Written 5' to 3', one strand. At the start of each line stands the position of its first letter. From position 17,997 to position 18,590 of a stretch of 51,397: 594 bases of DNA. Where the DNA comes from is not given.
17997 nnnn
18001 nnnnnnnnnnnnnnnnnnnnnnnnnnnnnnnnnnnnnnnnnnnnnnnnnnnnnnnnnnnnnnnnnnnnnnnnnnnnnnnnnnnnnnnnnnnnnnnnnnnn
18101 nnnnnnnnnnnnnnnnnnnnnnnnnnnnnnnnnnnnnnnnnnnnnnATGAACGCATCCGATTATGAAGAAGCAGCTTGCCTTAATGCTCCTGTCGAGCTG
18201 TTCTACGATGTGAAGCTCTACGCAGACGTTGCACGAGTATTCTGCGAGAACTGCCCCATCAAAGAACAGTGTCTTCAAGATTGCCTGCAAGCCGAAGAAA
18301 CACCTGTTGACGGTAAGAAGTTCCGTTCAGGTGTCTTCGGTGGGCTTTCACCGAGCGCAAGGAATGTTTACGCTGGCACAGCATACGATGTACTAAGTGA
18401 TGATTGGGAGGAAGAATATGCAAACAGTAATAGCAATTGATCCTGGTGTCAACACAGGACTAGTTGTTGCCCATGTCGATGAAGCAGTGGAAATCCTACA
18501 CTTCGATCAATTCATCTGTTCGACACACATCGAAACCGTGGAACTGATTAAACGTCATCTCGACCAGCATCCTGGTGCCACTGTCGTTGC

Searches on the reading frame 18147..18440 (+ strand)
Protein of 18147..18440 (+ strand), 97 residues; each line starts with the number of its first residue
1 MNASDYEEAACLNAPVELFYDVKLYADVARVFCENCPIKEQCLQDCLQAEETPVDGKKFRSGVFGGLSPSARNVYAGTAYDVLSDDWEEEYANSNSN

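Call 26: search_protein_families(library=pfam, proteins=[window:18147-18440:+], max_evalue=0.01)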
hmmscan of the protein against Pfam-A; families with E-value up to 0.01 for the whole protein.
window:18147-18440:+ (97 aa): 1 family
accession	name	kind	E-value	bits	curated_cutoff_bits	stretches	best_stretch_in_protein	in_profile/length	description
PF02467.21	Whib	-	8.4e-10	39.5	23.6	1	7-73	3-63/65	Transcription factor WhiB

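Call 27: search_protein_families(library=phrogs, proteins=[window:18147-18440:+], max_evalue=0.01)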
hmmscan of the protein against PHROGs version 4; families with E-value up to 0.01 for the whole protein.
window:18147-18440:+ (97 aa): 7 families
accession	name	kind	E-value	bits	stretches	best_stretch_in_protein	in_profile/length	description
phrog_472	-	transcription regulation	1.7e-10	41.3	1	4-75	39-107/523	WhiB transcriptional factor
phrog_1333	-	unknown function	2.8e-07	31.8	1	7-74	22-84/166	-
phrog_10071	-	transcription regulation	1.6e-06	28.8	1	25-74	39-80/196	transcriptional regulator WhiB-like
phrog_12112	-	transcription regulation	6.1e-06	27.6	1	5-57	6-57/130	transcriptional regulator WhiB-like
phrog_14459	-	transcription regulation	0.00018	22.9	1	26-73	40-79/137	transcriptional regulator WhiB-like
phrog_9926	-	transcription regulation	0.0047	18.3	1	26-74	51-91/107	transcriptional regulator WhiB-like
phrog_8273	-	unknown function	0.0057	17.6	1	8-74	113-172/216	-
